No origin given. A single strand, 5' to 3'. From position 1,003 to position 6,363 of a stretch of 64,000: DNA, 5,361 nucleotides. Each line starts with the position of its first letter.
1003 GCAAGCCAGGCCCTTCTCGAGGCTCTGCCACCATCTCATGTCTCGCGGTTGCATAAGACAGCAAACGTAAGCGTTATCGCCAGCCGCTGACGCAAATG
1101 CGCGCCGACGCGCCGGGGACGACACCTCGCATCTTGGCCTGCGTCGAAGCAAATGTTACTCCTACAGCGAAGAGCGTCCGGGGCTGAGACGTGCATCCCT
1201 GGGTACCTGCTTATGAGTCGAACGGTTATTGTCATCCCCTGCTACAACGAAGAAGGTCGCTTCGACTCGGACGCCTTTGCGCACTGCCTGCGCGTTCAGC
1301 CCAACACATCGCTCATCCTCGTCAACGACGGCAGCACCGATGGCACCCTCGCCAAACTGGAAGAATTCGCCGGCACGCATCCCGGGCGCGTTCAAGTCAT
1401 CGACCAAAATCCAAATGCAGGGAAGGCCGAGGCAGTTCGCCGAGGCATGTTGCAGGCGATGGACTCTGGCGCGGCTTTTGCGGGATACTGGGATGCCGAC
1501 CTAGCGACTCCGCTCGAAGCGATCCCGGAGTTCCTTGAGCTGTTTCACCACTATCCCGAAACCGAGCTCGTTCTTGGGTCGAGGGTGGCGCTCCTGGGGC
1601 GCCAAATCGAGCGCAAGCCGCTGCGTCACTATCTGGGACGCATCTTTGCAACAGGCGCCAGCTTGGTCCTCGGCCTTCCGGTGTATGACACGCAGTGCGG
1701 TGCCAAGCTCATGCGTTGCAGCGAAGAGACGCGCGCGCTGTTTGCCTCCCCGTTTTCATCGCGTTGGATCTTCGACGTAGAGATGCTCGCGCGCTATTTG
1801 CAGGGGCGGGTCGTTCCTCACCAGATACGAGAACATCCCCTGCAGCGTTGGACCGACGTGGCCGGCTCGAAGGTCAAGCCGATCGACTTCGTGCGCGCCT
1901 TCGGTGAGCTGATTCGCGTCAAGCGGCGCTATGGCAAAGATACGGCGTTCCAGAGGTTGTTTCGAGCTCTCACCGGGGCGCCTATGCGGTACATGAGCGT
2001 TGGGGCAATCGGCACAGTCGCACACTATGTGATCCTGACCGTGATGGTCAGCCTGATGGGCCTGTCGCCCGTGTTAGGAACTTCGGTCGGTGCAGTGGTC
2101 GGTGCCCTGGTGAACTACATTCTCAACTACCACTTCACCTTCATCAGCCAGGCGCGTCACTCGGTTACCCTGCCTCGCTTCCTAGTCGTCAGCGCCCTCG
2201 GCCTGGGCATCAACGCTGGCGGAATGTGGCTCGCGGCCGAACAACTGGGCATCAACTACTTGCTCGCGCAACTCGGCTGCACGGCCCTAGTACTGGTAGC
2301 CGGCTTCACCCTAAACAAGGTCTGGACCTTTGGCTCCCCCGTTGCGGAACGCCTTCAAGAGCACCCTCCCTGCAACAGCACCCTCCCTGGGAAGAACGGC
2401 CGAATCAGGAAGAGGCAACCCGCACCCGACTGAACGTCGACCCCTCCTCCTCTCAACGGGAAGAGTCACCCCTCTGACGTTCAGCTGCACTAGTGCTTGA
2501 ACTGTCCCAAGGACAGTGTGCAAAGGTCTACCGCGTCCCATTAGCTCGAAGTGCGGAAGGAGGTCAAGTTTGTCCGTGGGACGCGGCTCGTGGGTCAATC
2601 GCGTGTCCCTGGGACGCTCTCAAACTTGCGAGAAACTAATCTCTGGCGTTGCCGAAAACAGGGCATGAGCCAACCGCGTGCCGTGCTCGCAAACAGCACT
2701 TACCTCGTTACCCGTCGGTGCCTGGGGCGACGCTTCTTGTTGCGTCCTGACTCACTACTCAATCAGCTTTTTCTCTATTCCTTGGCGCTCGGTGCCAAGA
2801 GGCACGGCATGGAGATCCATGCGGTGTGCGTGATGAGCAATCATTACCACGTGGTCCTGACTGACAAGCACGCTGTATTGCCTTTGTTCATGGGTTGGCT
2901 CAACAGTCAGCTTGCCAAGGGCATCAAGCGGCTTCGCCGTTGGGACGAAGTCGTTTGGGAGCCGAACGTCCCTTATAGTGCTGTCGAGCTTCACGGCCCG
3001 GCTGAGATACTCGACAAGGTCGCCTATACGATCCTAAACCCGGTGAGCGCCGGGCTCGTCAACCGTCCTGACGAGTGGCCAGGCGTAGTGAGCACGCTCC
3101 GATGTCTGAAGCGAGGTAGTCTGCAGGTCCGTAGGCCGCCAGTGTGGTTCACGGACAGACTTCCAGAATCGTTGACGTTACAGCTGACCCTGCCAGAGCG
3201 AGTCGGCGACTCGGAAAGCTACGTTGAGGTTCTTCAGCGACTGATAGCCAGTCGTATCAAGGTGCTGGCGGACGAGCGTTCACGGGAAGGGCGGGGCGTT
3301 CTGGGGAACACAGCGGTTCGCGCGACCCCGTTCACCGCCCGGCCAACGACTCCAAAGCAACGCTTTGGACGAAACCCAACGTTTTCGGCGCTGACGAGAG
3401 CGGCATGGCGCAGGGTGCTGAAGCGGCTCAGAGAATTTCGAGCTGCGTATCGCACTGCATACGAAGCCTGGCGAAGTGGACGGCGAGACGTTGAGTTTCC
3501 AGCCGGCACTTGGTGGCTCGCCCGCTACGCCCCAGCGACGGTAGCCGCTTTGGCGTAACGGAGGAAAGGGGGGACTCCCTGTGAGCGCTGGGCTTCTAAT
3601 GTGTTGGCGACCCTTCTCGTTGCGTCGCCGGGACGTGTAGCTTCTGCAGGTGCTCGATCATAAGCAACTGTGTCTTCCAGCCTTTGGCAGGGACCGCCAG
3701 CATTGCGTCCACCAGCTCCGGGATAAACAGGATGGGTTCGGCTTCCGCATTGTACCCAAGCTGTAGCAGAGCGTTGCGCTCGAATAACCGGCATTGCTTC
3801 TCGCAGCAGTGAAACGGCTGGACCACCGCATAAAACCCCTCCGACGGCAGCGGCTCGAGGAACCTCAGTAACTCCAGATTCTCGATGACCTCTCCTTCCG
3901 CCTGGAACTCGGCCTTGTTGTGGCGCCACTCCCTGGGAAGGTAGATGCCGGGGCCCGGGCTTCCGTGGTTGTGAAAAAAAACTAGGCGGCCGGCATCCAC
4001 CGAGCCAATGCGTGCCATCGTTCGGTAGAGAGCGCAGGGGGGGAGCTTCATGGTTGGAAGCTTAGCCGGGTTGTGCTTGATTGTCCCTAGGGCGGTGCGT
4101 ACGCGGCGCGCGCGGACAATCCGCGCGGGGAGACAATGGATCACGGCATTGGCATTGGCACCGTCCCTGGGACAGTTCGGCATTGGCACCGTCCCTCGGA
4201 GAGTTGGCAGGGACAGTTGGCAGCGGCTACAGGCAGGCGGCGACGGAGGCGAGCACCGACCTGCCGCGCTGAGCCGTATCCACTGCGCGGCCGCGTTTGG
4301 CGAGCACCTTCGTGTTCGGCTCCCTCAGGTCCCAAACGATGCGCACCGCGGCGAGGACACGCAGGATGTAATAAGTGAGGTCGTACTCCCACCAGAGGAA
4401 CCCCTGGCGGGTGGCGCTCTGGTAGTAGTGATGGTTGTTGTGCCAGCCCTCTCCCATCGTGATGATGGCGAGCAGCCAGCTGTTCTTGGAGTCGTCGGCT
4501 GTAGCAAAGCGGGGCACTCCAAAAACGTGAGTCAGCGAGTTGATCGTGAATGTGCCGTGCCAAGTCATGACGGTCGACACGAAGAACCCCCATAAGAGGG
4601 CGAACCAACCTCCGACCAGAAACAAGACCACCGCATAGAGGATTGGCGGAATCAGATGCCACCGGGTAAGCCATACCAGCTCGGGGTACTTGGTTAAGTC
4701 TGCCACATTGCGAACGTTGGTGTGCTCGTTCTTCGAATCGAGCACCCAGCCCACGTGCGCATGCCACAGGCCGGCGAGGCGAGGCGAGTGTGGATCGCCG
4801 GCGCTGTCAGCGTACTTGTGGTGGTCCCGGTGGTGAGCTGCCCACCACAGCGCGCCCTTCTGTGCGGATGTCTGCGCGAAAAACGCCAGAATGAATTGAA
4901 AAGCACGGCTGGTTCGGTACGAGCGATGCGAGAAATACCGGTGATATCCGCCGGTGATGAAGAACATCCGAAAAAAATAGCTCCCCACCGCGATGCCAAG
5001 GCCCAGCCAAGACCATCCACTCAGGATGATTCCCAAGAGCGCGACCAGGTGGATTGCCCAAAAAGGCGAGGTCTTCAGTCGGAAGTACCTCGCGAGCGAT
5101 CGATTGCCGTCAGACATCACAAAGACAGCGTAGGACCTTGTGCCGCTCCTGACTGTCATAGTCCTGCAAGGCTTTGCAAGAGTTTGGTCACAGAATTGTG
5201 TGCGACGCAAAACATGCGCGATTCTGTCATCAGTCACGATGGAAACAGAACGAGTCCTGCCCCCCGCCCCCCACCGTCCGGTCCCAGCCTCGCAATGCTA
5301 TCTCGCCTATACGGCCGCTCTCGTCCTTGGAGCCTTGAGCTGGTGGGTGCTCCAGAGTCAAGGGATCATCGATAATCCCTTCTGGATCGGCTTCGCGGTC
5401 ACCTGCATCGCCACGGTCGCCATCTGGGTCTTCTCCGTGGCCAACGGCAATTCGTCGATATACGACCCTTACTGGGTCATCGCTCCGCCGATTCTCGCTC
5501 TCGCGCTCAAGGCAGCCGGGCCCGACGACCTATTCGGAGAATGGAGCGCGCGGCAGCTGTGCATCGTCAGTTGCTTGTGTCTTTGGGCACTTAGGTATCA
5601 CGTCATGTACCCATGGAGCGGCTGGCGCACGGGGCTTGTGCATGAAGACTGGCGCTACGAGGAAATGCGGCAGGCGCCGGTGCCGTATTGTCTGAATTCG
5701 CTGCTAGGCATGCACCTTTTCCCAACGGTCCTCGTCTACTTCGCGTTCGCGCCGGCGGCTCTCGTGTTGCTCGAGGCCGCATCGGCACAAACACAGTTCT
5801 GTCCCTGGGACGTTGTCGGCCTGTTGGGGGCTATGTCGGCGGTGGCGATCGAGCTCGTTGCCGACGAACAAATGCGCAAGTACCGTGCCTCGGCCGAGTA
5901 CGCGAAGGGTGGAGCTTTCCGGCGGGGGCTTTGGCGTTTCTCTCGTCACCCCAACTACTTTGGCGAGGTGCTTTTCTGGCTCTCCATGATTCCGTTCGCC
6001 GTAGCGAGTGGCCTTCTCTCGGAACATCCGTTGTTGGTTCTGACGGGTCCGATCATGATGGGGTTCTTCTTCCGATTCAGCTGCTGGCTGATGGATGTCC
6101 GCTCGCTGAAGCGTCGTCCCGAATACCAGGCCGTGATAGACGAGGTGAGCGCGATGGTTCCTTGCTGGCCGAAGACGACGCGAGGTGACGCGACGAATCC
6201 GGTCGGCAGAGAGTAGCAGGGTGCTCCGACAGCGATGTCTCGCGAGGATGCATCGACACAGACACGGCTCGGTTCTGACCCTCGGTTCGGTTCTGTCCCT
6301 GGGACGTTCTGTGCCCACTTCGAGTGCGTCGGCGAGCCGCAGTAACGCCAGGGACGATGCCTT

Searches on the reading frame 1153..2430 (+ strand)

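Call 53: search_protein_families(library=pfam, proteins=[window:1153-2430:+], max_evalue=0.0001)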
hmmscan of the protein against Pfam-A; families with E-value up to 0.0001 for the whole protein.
window:1153-2430:+ (426 aa): 2 families
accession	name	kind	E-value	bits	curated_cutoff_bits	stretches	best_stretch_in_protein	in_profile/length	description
PF04138.20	GtrA_DPMS_TM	-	1.8e-23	83.4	26.1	1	279-393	1-117/117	GtrA/DPMS, transmembrane domain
PF00535.33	Glycos_transf_2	-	1.4e-16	61.3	23.3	1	26-189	2-161/168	Glycosyl transferase family 2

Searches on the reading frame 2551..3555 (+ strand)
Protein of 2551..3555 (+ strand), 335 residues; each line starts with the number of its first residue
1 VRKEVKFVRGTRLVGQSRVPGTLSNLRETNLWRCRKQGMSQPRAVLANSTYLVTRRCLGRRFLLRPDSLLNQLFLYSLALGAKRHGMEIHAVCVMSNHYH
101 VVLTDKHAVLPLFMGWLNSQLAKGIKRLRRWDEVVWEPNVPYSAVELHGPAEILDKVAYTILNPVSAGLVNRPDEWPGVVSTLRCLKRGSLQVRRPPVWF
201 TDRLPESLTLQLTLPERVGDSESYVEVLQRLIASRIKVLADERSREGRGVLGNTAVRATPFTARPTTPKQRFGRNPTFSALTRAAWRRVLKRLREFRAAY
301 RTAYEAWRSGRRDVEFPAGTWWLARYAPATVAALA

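Call 53: search_protein_families(library=pfam, proteins=[window:2551-3555:+], max_evalue=0.0001)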
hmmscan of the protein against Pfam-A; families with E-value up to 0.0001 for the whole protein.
window:2551-3555:+ (335 aa): 0 families

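Call 100: search_protein_families(library=ncbifam, proteins=[window:2551-3555:+], max_evalue=0.001)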
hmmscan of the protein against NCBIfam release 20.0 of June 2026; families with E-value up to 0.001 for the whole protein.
window:2551-3555:+ (335 aa): 1 family
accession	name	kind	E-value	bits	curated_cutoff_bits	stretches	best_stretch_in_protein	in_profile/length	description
NF047646.1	REP_Tyr_transpos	equivalog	1.9e-14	53.8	80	1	43-177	4-144/146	REP-associated tyrosine transposase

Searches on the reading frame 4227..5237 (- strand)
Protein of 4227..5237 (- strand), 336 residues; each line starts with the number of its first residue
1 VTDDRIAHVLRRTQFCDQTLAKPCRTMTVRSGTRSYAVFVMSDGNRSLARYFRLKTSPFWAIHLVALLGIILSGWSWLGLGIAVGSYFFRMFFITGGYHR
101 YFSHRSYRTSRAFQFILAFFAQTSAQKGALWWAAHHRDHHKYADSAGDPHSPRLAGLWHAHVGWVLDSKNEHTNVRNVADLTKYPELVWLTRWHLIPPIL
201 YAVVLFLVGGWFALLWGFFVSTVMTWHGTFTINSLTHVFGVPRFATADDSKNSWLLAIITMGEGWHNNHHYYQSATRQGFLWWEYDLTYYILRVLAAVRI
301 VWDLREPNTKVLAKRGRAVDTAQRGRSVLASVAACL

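Call 53: search_protein_families(library=pfam, proteins=[window:4227-5237:-], max_evalue=0.0001)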
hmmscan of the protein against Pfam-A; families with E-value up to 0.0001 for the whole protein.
window:4227-5237:- (336 aa): 1 family
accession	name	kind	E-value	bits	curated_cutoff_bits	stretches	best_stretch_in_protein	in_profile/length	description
PF00487.30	FA_desaturase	-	4.8e-17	63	29.7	1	76-293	2-239/253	Fatty acid desaturase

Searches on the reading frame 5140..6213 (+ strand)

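Call 53: search_protein_families(library=pfam, proteins=[window:5140-6213:+], max_evalue=0.0001)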
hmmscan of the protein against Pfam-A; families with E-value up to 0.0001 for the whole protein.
window:5140-6213:+ (358 aa): 1 family
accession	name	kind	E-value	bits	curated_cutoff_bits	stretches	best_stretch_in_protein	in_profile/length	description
PF06966.17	DUF1295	-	1.6e-37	129.7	20.4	1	95-331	1-230/235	Protein of unknown function (DUF1295)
